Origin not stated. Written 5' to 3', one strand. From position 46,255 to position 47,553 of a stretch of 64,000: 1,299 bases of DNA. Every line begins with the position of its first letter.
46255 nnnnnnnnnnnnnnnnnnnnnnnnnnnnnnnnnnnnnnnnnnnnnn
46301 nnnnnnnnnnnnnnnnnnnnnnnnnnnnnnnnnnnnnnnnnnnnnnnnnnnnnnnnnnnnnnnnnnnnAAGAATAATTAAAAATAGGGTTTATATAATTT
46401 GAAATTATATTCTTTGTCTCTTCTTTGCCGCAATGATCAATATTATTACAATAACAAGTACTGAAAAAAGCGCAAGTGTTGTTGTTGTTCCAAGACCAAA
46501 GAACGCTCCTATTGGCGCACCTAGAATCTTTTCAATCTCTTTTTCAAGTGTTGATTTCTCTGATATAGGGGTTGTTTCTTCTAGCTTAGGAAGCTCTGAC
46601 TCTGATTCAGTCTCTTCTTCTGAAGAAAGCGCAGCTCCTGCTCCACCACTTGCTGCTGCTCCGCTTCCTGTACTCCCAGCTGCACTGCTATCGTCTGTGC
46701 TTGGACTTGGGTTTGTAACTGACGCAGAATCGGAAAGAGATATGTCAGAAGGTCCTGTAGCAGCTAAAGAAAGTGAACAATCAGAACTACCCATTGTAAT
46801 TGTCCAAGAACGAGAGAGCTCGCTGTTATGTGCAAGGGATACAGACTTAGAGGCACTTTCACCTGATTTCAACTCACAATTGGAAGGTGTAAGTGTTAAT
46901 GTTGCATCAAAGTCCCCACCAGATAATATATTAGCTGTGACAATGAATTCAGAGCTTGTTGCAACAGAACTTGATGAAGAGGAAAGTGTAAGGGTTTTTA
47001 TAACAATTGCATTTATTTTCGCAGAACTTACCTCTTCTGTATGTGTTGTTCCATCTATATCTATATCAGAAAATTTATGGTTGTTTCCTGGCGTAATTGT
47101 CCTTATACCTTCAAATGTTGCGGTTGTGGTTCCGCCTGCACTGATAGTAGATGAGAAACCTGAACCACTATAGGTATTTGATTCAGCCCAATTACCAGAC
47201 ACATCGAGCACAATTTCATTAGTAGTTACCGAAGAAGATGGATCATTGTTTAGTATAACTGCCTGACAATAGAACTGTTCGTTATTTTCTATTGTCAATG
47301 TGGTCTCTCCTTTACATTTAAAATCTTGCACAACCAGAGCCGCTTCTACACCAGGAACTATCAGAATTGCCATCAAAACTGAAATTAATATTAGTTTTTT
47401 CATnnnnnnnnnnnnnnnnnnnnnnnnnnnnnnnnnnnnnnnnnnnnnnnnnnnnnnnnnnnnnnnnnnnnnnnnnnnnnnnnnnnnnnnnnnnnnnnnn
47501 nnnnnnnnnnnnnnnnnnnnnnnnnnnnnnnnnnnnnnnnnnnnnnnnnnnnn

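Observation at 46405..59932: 13.5-kb same-strand cluster of secreted or anchored proteins around a 2179-aa sequon-rich giant: candidate cell-surface/attachment system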

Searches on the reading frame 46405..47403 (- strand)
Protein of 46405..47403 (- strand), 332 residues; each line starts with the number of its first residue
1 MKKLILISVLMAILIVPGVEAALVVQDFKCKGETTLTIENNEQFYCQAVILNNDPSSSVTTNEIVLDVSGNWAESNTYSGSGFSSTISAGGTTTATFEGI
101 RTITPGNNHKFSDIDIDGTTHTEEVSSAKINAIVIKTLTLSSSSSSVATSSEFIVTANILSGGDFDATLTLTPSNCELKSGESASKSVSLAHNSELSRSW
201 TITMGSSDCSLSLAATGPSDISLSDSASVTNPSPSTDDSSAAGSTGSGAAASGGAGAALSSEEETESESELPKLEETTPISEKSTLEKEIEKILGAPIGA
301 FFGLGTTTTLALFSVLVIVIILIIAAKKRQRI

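Call 7: search_protein_families(library=pfam, proteins=[window:46405-47403:-], max_evalue=0.1)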
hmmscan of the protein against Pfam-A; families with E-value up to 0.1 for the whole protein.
window:46405-47403:- (332 aa): 0 families

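Call 25: search_solved_structures(query=A1, max_evalue=10)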
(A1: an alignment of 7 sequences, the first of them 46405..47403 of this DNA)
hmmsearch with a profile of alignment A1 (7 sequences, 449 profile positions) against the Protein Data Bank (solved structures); distinct sequences matched with E-value up to 10: 191 (the best 60 are shown).
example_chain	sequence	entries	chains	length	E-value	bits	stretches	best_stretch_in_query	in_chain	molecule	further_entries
9o04_A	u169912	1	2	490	2.8e-06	29.9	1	219-278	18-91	Coiled-coil domain-containing protein 6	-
9o0l_A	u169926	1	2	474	6.6e-06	28.7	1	222-278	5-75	Coiled-coil domain-containing protein 6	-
5oym_H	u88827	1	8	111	9.1e-05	24.9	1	244-308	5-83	PC4 and SFRS1-interacting protein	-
6nhj_J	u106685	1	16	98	0.0025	20.2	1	232-270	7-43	Small capsomere-interacting protein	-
9r9z_Aa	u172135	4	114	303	0.0053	19.1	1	210-301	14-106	Genome polyprotein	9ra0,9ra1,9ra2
8ejf_a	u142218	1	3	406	0.01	18.2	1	240-302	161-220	Glycoprotein GP2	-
8ep2_A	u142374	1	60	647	0.012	18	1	239-283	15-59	Capsid protein VP1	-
8jwu_A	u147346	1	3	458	0.013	17.8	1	227-270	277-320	PHD finger protein 7,Ubiquitin-conjugating enzyme E2 D2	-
9jsd_A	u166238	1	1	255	0.014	17.7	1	242-307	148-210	Vacuolar-sorting protein SNF7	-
9k07_R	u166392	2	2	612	0.015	17.7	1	209-260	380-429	Bombesin receptor subtype-3,Oplophorus-luciferin 2-monooxygenase catalytic subunit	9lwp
8zpy_A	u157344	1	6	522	0.017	17.5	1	245-316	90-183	Fusion glycoprotein F0,Fibritin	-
9cj7_c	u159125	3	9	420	0.018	17.4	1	242-302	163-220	Glycoprotein G2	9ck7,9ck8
8ejd_c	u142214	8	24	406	0.02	17.2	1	242-302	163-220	Glycoprotein G2 | Glycoprotein G2, 2-dehydro-3-deoxyphosphogluconate aldolase/4-hydroxy-2-oxoglutarate aldol | Glycoprotein GP2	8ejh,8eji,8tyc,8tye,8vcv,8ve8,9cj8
8zq7_A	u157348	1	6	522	0.023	17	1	245-309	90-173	Fusion glycoprotein F0,Fibritin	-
7lyb_M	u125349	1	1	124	0.027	16.8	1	245-293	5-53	Isoform 7 of Breast cancer type 1 susceptibility protein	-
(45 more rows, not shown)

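Call 38: find_homologous_proteins(query=window:46405-47403:-, max_evalue=0.001)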
Query window:46405-47403:- (332 aa): 3 proteins with E <= 0.001 among 8000 candidates.
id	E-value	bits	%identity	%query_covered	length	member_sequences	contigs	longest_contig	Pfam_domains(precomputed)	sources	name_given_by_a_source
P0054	6.9e-198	674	100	100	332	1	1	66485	-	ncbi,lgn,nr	ncbi:MAG: hypothetical protein ISS36_02940 [Candidatus Aenigmarchaeota archaeon]|nr:hypothetical pro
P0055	7.6e-62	227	49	70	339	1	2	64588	-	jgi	jgi:hypothetical protein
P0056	3.8e-42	163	41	69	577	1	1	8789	-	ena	-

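Call 47: search_protein_families(library=ncbifam, proteins=[window:46405-47403:-], max_evalue=0.01)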
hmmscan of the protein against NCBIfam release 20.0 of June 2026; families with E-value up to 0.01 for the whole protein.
window:46405-47403:- (332 aa): 0 families

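Call 59: predict_structure(alignment_id=A4)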
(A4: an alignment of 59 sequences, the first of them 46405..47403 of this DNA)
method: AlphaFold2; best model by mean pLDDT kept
length: 332 residues; sequences in the alignment: 59
mean_pLDDT: 84.2   pTM: 0.67
mean pLDDT of the five models: 84.2, 84.1, 83.4, 83.2, 82.7
residues with pLDDT >= 90: 208; 70-90: 48; 50-70: 40; < 50: 36
segments of 3 or more residues with pLDDT < 50: 276-305
pLDDT, mean of each block of 10 residues (from residue 1): 79 74 94 96 97 95 97 98 97 98 95 97 94 96 97 98 95 98 97 96 98 94 96 86 66 57 52 48 41 43 50 79 86 60
secondary structure, 60 per line:
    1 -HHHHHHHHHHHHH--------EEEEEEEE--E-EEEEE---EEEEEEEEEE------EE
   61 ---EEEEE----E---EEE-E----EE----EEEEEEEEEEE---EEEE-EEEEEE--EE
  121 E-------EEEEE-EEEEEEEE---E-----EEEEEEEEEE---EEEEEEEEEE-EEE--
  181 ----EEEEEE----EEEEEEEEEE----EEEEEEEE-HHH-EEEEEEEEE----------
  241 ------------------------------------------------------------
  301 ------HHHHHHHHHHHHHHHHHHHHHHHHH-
elements in order: H2-14 E23-30 E35-39 E43-52 E64-68 E77-79 E92-102 E106-109 E111-116 E119-121 E129-133 E135-142 E152-161 E165-174 E176-178 E185-190 E195-204 E209-216 E222-230 H307-331

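Call 61: fold_search(model_id=the predicted structure, library=pdb)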
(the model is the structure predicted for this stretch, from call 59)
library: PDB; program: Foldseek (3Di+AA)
matches with E <= 10: 1763; with E <= 0.001: 129
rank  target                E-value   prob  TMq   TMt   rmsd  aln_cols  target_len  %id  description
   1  3s3j_A                2.0e-06  1.00  0.33  0.19   8.8       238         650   10  Transglutaminase 2 in complex with a novel inhibitor (released 2012-06-06)
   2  4kkp_B                2.0e-06  1.00  0.25  0.34  17.7       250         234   12  Crystal structure of Vibrio cholerae RbmA (crystal form 2) (released 2013-05-22)
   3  4kkq_A                2.5e-06  1.00  0.25  0.36  18.0       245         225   12  Crystal structure of Vibrio cholerae RbmA (crystal form 1) (released 2013-05-22)
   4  7sqc_T0               5.9e-06  1.00  0.24  0.16  13.7       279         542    9  Ciliary C1 central pair apparatus isolated from Chlamydomonas reinhardtii (released 2022-04-13)
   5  7sqc_O1               7.3e-06  1.00  0.26  0.16   8.2       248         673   11  Ciliary C1 central pair apparatus isolated from Chlamydomonas reinhardtii (released 2022-04-13)
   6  4kkq_B                9.0e-06  1.00  0.25  0.35  17.8       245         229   12  Crystal structure of Vibrio cholerae RbmA (crystal form 1) (released 2013-05-22)
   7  9bc2_A                1.1e-05  1.00  0.34  0.20   8.3       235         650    9  Transglutaminase 2 - Open State (released 2024-07-03)
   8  8tr9                  1.1e-05  1.00  0.35  0.19   7.1       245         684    7  Cryo-EM structure of transglutaminase 2 bound to GDP (released 2024-07-31)
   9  6kzb_C                1.2e-05  1.00  0.35  0.20   8.4       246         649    9  Transglutaminase2 complexed with calcium (released 2020-12-09)
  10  7sqc_O0               1.2e-05  1.00  0.23  0.09  11.2       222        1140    9  Ciliary C1 central pair apparatus isolated from Chlamydomonas reinhardtii (released 2022-04-13)
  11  1kv3_A                1.2e-05  1.00  0.35  0.20   8.9       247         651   10  HUMAN TISSUE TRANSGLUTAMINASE IN GDP BOUND FORM (released 2002-03-13)
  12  4be5_A                1.2e-05  1.00  0.23  0.33  17.9       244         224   12  V. cholera biofilm scaffolding protein RbmA (released 2013-12-18)
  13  6a8p_A                1.3e-05  1.00  0.35  0.19   7.8       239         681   10  Transglutaminase 2 mutant G224V in complex with GTP (released 2018-09-26)
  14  6kzb_A                1.4e-05  1.00  0.34  0.19   8.0       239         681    9  Transglutaminase2 complexed with calcium (released 2020-12-09)
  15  4kkp_A                1.4e-05  1.00  0.25  0.34  17.9       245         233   13  Crystal structure of Vibrio cholerae RbmA (crystal form 2) (released 2013-05-22)
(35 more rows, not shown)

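Call 77: find_encoding_contigs(protein=P0056, flank=8000, max_places=2)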
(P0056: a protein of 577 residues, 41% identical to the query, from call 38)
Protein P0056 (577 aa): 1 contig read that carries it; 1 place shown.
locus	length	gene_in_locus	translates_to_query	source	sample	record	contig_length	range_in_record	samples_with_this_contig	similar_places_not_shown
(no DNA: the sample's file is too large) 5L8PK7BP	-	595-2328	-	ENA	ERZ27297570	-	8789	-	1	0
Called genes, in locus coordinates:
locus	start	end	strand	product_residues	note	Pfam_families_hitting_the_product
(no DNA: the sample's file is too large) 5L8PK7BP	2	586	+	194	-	?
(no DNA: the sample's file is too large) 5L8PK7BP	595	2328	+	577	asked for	-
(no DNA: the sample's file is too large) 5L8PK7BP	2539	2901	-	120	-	PF01850:PIN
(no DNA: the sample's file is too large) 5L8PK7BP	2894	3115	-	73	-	PF04014:MazE_antitoxin (weak)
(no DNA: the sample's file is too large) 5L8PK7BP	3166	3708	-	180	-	-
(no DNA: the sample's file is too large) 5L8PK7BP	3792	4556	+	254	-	PF07705:CARDB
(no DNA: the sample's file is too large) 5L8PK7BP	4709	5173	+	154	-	PF07705:CARDB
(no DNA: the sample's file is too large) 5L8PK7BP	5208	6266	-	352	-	PF01926:MMR_HSR1, PF02421:FeoB_N, PF16897:MMR_HSR1_Xtn, PF02824:TGS (weak)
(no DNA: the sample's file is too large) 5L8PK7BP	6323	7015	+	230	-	PF00398:RrnaAD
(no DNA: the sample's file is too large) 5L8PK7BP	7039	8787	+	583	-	?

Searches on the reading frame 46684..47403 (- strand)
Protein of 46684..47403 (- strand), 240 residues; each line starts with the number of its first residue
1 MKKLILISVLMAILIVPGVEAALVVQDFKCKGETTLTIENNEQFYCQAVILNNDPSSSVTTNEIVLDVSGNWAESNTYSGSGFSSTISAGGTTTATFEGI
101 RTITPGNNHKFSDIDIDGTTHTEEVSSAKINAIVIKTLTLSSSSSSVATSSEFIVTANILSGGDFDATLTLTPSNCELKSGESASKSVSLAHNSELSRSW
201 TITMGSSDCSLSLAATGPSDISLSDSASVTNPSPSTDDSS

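Call 48: search_protein_representatives(protein=window:46684-47403:-)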
Query: 240 residues. Proteins with E-value up to 0.001 (for the whole library): 78; up to 1e-10: 58; up to 1e-30: 16. The best 78 are listed.
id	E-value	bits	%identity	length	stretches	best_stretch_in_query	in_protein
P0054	3.1e-142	487.7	100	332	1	1-240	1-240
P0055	1.1e-55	205.1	50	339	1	1-236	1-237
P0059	3.6e-50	187.0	48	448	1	6-239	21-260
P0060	6.2e-49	183.0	49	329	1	1-240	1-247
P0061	6.3e-47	176.4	48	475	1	1-233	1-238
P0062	5.7e-46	173.3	44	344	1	6-236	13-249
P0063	2.7e-40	154.7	43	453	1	2-235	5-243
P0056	9.5e-40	152.9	43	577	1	1-237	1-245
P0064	2.3e-37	145.2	43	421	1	6-223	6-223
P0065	1.9e-36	142.2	42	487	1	5-230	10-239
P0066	1.2e-35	139.5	43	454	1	3-230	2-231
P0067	1.6e-35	139.1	42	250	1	5-232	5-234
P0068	9.9e-35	136.6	42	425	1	2-237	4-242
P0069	1.2e-32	129.7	40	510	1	7-234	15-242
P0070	3.5e-32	128.3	38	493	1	6-235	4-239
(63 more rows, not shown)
